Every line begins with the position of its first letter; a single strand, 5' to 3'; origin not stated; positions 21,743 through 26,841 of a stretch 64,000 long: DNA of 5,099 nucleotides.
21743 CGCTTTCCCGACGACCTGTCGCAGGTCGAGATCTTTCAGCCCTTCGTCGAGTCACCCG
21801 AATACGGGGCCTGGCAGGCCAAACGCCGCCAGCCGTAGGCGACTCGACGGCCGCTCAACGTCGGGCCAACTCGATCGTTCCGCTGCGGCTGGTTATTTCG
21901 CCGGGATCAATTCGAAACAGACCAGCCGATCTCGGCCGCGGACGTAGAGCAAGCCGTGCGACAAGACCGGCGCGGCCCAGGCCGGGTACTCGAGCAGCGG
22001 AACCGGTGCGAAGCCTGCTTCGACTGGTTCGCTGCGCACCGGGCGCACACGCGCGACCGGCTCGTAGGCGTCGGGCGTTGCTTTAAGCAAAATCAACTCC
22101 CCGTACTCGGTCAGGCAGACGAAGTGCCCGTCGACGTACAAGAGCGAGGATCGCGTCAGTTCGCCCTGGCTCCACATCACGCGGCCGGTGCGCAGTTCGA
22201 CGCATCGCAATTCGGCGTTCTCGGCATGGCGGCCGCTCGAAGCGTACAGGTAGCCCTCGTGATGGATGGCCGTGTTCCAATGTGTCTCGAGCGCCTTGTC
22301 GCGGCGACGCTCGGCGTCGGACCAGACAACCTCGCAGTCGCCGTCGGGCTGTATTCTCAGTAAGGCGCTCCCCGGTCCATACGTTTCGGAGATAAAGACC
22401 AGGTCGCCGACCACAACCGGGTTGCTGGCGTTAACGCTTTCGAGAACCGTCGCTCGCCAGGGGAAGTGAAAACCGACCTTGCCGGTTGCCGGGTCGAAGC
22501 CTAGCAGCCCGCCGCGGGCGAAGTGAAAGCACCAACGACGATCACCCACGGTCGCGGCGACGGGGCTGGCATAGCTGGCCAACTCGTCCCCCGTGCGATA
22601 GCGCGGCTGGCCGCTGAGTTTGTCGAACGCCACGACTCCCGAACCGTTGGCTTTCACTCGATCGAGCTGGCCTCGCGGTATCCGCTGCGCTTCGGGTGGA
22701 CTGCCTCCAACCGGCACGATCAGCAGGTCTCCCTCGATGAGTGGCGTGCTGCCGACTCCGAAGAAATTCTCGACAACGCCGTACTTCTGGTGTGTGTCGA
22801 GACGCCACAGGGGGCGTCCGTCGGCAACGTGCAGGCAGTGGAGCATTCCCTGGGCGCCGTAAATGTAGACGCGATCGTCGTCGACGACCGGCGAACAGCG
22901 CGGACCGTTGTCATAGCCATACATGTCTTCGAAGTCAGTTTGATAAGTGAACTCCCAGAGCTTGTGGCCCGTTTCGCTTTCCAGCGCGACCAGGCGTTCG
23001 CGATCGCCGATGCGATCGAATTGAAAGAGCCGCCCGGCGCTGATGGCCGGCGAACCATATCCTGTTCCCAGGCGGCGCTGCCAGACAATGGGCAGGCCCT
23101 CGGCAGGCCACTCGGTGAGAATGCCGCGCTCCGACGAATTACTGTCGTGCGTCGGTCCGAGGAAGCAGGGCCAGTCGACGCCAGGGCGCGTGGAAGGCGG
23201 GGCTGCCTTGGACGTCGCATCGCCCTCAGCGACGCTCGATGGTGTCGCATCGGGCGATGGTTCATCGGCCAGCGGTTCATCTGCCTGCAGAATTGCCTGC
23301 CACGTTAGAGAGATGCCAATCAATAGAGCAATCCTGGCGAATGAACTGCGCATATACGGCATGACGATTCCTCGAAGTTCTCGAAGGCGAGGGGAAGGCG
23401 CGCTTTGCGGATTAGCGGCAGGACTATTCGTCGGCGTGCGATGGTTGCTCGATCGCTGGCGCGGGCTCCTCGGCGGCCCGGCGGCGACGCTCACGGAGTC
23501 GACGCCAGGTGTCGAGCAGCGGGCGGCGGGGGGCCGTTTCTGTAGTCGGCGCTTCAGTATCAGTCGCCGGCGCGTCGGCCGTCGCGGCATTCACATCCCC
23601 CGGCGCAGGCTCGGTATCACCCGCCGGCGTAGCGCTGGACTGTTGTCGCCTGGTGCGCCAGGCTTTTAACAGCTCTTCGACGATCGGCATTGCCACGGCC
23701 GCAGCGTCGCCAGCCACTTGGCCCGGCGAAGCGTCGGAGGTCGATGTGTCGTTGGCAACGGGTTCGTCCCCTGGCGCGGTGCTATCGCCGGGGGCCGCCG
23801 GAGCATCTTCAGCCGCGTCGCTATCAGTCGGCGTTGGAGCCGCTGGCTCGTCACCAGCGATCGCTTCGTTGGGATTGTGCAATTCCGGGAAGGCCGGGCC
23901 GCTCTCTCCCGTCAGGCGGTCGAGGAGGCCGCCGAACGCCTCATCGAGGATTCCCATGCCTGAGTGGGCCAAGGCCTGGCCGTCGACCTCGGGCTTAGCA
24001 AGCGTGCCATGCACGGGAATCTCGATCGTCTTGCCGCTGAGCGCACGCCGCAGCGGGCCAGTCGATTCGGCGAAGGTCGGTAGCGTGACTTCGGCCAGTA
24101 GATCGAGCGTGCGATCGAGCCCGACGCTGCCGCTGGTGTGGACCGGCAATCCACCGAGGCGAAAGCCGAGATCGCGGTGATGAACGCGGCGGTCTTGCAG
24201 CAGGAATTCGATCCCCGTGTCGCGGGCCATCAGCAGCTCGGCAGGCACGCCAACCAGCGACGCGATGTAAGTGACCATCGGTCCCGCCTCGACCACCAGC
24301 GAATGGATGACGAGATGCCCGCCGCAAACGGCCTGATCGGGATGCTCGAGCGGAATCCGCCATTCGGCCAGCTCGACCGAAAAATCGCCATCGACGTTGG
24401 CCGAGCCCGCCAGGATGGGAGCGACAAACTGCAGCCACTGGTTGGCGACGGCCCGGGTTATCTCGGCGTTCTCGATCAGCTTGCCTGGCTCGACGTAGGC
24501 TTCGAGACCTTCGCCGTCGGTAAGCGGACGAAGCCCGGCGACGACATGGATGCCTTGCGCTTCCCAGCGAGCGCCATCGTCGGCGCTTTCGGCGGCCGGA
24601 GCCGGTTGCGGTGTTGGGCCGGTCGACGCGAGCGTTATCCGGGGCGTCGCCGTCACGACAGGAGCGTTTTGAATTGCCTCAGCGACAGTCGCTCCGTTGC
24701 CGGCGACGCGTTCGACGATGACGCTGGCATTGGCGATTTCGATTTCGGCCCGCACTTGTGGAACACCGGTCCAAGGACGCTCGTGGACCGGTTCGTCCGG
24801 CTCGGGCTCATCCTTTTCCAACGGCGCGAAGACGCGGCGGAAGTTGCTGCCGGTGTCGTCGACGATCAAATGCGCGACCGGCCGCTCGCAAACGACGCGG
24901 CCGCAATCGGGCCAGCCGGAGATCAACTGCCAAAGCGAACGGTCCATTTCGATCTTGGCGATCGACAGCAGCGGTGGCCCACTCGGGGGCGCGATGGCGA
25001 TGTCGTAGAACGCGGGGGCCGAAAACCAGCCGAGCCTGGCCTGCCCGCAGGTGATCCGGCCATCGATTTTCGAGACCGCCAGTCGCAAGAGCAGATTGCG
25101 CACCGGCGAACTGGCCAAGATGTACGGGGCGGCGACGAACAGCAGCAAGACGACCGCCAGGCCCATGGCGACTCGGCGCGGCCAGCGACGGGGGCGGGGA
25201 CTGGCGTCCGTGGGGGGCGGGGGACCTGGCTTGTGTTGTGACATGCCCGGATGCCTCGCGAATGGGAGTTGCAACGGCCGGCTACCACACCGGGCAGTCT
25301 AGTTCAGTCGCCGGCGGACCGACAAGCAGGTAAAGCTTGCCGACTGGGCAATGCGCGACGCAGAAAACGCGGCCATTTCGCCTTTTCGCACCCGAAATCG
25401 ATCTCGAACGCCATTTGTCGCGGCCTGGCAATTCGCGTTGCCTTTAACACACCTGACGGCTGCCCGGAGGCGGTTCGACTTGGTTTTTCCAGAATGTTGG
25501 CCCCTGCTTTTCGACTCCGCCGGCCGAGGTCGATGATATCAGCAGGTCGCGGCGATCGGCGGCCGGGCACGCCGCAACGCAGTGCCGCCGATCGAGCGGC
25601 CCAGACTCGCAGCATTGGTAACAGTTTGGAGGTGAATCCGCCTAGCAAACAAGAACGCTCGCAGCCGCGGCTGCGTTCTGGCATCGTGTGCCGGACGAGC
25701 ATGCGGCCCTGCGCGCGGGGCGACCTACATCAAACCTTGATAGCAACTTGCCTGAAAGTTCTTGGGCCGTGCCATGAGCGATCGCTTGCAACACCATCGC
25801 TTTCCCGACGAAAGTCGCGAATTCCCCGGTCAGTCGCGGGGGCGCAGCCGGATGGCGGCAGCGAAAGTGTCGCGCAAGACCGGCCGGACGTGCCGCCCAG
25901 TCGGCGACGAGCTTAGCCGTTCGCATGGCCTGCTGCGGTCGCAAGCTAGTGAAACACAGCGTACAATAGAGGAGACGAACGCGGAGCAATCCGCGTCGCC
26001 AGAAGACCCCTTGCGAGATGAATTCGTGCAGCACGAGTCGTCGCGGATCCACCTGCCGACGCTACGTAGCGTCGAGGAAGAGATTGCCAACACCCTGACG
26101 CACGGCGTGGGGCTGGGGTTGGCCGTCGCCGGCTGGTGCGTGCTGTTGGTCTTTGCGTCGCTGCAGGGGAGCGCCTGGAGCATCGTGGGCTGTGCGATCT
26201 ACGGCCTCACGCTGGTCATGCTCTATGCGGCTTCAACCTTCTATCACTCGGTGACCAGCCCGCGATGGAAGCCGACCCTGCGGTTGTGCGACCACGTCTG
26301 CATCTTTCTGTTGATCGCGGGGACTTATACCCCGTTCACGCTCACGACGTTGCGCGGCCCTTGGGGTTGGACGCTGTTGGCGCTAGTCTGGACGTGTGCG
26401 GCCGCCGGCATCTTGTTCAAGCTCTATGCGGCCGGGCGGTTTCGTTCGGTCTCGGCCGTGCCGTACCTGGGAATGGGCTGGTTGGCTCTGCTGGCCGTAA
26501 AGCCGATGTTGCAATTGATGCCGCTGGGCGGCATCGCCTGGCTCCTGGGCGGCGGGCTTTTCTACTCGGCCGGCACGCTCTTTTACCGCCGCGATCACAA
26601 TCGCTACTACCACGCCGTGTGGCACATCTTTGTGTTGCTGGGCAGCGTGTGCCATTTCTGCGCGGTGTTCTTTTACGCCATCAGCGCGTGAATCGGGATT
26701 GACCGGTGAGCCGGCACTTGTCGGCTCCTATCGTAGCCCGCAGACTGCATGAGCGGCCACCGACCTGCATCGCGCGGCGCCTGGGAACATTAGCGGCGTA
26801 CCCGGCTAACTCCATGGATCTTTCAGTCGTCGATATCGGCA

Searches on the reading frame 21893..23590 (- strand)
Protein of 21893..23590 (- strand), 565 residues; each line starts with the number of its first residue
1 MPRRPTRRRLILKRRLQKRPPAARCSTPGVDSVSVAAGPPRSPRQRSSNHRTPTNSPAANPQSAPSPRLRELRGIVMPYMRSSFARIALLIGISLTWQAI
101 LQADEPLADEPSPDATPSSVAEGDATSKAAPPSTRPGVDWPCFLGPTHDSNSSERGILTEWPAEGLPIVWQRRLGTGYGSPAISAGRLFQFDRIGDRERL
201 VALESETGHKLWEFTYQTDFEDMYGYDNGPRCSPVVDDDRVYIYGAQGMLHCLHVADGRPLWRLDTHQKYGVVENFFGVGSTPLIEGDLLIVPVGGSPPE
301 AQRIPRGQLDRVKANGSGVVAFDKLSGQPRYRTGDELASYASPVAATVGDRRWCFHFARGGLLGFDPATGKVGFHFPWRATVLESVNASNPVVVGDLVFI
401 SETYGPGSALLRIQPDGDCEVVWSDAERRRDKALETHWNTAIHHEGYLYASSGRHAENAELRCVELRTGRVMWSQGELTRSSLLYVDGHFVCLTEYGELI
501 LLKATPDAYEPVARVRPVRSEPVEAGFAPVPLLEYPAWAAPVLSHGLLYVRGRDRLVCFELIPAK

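Call 35: search_protein_families(library=pfam, proteins=[window:21893-23590:-], max_evalue=0.00001)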
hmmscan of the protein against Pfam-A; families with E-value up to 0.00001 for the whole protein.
window:21893-23590:- (565 aa): 1 family
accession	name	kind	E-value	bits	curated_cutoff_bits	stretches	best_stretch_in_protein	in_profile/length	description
PF13360.13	PQQ_2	-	1.6e-29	103.6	27.6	2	198-475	3-233/233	Outer membrane protein assembly factor BamB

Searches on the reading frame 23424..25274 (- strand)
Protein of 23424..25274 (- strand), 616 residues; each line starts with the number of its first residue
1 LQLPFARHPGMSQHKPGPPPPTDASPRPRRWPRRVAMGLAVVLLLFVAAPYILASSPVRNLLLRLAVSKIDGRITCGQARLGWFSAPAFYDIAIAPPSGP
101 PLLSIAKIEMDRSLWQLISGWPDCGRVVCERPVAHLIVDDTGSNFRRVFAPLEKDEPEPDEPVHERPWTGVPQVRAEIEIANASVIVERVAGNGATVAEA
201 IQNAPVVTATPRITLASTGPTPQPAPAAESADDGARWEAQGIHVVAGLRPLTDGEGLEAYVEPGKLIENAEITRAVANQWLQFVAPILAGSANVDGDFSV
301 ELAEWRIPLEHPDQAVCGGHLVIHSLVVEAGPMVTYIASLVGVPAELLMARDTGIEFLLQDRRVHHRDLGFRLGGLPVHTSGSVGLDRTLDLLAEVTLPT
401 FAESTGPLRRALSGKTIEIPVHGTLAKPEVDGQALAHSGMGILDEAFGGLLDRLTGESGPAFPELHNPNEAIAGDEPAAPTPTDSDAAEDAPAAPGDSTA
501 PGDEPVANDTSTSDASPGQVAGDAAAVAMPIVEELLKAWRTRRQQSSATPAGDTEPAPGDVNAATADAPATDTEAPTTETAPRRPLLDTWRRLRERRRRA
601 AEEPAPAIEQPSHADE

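Call 35: search_protein_families(library=pfam, proteins=[window:23424-25274:-], max_evalue=0.00001)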
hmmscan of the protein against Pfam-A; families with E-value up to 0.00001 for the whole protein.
window:23424-25274:- (616 aa): 1 family
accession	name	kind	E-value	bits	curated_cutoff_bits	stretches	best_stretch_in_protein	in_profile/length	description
PF05359.17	DUF748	-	6.8e-07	28.1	50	1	25-186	7-165/1037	Domain of Unknown Function (DUF748)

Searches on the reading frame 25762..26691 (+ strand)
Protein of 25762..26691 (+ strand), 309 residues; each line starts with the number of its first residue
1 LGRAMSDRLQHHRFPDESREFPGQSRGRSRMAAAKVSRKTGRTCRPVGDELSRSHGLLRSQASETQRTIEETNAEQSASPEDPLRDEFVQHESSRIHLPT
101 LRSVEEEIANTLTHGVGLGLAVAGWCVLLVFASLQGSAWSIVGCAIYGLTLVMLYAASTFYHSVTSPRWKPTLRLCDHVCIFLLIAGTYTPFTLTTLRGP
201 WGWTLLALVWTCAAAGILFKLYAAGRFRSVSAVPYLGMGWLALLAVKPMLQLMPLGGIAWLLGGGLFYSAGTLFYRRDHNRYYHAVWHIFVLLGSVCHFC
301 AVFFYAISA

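Call 35: search_protein_families(library=pfam, proteins=[window:25762-26691:+], max_evalue=0.00001)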
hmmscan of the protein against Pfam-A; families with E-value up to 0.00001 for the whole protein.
window:25762-26691:+ (309 aa): 1 family
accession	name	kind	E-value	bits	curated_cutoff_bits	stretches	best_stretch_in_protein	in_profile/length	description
PF03006.26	HlyIII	-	3.4e-42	145.1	26.2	1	104-299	3-224/224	Haemolysin-III related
